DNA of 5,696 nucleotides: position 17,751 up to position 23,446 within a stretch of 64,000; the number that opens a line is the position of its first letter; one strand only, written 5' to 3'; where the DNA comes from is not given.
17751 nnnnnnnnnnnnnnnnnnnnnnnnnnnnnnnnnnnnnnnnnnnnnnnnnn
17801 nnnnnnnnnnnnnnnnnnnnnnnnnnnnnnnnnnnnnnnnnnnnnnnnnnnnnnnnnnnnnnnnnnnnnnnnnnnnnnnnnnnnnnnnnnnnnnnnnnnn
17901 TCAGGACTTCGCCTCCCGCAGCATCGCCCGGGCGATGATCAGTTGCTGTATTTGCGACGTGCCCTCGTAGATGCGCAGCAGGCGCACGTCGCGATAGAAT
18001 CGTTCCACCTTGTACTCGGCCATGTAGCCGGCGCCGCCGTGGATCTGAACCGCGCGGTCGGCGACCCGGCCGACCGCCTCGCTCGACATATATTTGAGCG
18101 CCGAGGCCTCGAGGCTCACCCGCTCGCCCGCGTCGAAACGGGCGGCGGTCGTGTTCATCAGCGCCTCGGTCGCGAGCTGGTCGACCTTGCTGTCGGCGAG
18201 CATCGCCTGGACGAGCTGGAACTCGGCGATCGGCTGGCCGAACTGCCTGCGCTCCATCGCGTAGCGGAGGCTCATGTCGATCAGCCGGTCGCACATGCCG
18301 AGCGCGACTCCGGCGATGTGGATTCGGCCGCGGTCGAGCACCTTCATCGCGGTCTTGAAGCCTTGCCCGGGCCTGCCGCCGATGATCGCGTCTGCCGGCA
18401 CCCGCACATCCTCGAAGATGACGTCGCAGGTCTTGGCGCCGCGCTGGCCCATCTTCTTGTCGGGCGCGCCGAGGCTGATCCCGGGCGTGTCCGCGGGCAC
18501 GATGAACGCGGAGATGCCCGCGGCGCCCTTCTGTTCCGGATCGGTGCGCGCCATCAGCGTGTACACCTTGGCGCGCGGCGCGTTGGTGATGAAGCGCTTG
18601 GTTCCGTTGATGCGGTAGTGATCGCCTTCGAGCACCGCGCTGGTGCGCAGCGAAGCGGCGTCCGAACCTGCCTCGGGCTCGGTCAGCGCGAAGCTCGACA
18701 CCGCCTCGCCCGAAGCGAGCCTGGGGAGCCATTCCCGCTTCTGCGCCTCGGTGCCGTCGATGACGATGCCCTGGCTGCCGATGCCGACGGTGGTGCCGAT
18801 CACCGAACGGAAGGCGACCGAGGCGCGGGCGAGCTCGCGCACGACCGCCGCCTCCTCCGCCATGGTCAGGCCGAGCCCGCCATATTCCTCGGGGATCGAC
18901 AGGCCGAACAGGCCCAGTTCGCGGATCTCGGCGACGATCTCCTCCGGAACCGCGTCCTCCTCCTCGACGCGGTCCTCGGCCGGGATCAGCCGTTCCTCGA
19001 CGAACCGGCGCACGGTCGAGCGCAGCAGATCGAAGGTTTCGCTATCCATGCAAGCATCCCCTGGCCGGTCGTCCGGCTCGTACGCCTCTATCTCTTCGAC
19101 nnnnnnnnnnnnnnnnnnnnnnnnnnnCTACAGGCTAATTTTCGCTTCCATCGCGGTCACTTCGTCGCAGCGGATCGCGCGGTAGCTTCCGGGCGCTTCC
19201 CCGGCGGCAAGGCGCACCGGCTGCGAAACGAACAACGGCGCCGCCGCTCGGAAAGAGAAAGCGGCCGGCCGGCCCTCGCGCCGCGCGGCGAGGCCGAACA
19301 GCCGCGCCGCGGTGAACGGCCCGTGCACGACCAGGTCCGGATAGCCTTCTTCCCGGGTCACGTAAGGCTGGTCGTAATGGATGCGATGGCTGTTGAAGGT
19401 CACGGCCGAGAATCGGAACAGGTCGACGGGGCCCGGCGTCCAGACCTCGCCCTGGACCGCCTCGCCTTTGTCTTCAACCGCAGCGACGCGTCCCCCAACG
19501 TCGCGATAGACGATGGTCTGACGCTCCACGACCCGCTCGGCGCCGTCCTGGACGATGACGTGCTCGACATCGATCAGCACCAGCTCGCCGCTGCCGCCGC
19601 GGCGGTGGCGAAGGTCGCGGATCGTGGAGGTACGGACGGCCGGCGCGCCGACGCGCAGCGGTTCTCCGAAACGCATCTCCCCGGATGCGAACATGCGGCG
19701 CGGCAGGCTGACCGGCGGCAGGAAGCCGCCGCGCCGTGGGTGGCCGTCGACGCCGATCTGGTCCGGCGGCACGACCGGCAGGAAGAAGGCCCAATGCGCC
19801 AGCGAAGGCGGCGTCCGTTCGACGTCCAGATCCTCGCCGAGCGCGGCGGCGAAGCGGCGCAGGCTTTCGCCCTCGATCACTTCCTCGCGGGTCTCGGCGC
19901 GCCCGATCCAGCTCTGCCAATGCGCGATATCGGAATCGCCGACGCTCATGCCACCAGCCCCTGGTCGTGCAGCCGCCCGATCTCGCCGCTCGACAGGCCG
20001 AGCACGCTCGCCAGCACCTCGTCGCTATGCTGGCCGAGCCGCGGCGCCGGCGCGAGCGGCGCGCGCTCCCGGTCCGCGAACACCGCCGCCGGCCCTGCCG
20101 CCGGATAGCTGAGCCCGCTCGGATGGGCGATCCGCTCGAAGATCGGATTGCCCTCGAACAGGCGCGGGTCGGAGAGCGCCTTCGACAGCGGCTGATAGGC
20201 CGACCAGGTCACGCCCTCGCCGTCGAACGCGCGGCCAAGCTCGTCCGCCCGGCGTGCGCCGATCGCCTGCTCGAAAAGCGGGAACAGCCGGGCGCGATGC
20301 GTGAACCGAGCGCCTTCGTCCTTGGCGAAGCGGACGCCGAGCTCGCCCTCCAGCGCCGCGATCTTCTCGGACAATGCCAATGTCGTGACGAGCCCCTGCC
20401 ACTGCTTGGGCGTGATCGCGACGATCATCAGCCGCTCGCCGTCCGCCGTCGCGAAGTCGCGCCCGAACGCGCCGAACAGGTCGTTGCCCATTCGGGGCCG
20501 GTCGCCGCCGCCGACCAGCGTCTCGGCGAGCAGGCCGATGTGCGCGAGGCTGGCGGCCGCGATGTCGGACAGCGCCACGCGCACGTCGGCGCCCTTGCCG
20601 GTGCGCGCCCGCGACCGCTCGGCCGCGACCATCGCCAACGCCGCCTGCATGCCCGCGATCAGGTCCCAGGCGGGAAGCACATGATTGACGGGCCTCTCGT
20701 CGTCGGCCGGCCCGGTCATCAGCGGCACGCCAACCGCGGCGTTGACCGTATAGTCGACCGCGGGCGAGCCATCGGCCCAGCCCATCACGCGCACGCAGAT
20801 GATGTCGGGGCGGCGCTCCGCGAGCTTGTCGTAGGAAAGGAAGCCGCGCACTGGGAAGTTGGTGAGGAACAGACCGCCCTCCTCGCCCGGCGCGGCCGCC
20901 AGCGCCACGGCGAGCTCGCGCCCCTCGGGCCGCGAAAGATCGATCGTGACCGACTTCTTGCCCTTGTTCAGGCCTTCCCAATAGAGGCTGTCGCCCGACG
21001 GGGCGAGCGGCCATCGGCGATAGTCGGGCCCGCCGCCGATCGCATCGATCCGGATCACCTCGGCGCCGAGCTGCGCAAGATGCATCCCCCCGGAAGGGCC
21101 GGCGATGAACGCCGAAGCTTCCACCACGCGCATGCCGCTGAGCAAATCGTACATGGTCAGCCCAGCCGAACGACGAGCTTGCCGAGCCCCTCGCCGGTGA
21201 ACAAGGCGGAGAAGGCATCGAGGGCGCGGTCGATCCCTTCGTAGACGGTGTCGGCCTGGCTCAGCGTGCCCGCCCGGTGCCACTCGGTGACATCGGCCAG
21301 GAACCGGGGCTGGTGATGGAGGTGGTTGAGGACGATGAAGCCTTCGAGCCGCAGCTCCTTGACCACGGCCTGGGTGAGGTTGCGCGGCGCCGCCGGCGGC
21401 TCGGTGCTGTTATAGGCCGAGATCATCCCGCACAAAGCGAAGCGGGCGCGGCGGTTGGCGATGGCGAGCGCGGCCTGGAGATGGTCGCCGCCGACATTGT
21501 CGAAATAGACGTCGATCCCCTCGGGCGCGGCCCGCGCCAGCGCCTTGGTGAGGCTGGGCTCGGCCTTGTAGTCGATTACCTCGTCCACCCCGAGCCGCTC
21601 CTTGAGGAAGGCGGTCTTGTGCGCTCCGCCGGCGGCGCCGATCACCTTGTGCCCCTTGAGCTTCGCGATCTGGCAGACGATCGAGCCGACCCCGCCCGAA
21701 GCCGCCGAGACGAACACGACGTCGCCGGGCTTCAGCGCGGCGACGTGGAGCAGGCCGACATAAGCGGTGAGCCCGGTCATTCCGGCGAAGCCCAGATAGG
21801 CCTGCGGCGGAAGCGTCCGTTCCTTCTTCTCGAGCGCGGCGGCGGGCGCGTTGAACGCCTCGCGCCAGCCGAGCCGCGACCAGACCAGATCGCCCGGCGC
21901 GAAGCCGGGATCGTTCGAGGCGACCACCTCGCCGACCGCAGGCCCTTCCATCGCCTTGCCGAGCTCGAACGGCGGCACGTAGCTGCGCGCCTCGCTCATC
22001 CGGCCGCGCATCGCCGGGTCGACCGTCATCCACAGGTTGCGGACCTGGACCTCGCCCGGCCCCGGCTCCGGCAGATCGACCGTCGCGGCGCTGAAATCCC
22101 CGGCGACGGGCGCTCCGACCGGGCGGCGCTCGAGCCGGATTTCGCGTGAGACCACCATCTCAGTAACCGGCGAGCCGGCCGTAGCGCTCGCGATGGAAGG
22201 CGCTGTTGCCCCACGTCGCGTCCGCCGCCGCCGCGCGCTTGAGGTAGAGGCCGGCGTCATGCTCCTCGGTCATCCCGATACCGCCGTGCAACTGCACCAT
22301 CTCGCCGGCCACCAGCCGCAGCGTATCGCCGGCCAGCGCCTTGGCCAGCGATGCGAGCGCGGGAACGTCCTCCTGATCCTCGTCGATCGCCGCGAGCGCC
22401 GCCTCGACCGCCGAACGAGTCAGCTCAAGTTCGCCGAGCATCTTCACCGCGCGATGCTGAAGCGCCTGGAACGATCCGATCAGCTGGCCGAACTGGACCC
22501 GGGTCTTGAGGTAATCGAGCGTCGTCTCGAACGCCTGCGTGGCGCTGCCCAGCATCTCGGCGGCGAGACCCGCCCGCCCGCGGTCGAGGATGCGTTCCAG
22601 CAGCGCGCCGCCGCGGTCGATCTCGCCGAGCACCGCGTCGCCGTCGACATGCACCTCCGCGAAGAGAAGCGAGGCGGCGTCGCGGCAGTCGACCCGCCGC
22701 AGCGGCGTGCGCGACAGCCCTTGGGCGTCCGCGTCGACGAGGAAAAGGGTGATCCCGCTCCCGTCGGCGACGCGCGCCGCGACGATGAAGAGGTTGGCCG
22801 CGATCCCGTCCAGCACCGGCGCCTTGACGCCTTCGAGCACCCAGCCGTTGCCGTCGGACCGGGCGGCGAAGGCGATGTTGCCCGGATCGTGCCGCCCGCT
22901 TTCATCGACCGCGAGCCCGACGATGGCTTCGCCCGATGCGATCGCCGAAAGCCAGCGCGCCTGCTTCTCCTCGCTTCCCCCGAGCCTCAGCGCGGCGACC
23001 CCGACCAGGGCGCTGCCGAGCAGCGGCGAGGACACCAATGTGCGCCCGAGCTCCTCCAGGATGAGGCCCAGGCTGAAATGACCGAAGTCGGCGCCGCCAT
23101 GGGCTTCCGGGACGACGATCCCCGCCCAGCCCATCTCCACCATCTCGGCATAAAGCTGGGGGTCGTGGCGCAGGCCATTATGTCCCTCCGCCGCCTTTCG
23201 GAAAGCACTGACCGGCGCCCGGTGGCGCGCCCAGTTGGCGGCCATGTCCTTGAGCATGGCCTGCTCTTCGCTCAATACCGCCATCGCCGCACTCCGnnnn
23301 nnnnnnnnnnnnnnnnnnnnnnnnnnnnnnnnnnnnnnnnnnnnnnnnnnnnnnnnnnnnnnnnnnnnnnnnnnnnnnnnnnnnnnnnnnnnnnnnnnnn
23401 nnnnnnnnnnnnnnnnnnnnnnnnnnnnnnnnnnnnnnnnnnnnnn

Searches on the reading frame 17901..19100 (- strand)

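Call 15: search_protein_families(library=pfam, proteins=[window:17901-19100:-], max_evalue=0.00001)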
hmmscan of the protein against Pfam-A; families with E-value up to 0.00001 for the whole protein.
window:17901-19100:- (399 aa): 5 families
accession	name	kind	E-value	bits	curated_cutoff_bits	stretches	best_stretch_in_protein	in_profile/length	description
PF00441.29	Acyl-CoA_dh_1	-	1.8e-47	161.7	22.4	1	245-394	1-150/150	Acyl-CoA dehydrogenase, C-terminal domain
PF02771.21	Acyl-CoA_dh_N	-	3.9e-34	117.8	22.9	1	21-132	2-113/113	Acyl-CoA dehydrogenase, N-terminal domain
PF02770.24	Acyl-CoA_dh_M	-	7.1e-29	100.3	33.3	1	136-232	1-97/97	Acyl-CoA dehydrogenase, middle domain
PF08028.16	Acyl-CoA_dh_2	-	1.7e-16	61.2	22.7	1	261-382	2-133/134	Acyl-CoA dehydrogenase, C-terminal domain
PF22924.1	ACOX_C_alpha1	-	2e-08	34.7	27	1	258-393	7-168/169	Acyl-CoA oxidase, C-alpha1 domain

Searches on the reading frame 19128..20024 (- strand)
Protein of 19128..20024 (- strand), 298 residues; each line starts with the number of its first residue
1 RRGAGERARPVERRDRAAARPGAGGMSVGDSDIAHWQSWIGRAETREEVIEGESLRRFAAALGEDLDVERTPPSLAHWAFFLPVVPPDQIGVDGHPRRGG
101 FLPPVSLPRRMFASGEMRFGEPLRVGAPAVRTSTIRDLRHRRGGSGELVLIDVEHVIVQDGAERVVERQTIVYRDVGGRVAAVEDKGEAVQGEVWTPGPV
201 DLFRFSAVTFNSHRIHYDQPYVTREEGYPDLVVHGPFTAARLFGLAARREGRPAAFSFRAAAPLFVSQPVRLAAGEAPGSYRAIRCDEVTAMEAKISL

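Call 15: search_protein_families(library=pfam, proteins=[window:19128-20024:-], max_evalue=0.00001)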
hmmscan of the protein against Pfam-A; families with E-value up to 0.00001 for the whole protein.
window:19128-20024:- (298 aa): 1 family
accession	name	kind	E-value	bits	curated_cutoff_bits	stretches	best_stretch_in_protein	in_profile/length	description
PF13452.11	FAS1_DH_region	-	7.6e-12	45.9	22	1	39-166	2-130/132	FAS1-like, dehydratase domain region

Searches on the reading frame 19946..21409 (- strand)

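Call 15: search_protein_families(library=pfam, proteins=[window:19946-21409:-], max_evalue=0.00001)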
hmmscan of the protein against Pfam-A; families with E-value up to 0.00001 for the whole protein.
window:19946-21409:- (487 aa): 1 family
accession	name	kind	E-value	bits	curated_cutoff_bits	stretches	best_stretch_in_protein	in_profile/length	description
PF02515.22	CoA_transf_3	-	2.8e-63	214.7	23.3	1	90-462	1-366/366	CoA-transferase family III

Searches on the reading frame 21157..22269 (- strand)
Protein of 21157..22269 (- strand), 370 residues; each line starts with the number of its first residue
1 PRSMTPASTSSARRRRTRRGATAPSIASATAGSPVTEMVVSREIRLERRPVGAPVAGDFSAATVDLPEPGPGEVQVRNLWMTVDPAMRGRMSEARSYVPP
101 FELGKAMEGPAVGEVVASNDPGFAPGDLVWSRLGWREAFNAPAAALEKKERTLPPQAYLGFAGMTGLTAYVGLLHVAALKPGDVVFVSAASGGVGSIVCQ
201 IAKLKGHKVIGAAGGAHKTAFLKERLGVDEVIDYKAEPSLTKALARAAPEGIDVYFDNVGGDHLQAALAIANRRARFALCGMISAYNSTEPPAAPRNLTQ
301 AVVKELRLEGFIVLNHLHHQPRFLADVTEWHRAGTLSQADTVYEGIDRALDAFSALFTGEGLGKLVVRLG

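Call 16: search_protein_families(library=pfam, proteins=[window:21157-22269:-], max_evalue=0.00001)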
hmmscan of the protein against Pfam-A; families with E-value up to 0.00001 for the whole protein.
window:21157-22269:- (370 aa): 3 families
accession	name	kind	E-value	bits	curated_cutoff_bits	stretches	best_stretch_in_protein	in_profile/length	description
PF16884.10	ADH_N_2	-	8.8e-37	125.8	31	1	42-147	1-106/108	N-terminal domain of oxidoreductase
PF00107.32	ADH_zinc_N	-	5.8e-23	81.7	31.8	1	193-315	1-116/129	Zinc-binding dehydrogenase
PF13602.12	ADH_zinc_N_2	-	1.4e-11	45.9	27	1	226-367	1-134/134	Zinc-binding dehydrogenase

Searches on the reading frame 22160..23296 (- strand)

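Call 16: search_protein_families(library=pfam, proteins=[window:22160-23296:-], max_evalue=0.00001)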
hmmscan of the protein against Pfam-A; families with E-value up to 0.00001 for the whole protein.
window:22160-23296:- (378 aa): 4 families
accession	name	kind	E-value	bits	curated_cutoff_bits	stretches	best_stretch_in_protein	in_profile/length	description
PF00441.29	Acyl-CoA_dh_1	-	2.1e-28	99.8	22.4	1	228-373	2-146/150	Acyl-CoA dehydrogenase, C-terminal domain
PF02771.21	Acyl-CoA_dh_N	-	5.5e-19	69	22.9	1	9-123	1-113/113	Acyl-CoA dehydrogenase, N-terminal domain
PF02770.24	Acyl-CoA_dh_M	-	1.3e-09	38.6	33.3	1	133-208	8-87/97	Acyl-CoA dehydrogenase, middle domain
PF08028.16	Acyl-CoA_dh_2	-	3.7e-07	30.9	22.7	1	243-346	2-114/134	Acyl-CoA dehydrogenase, C-terminal domain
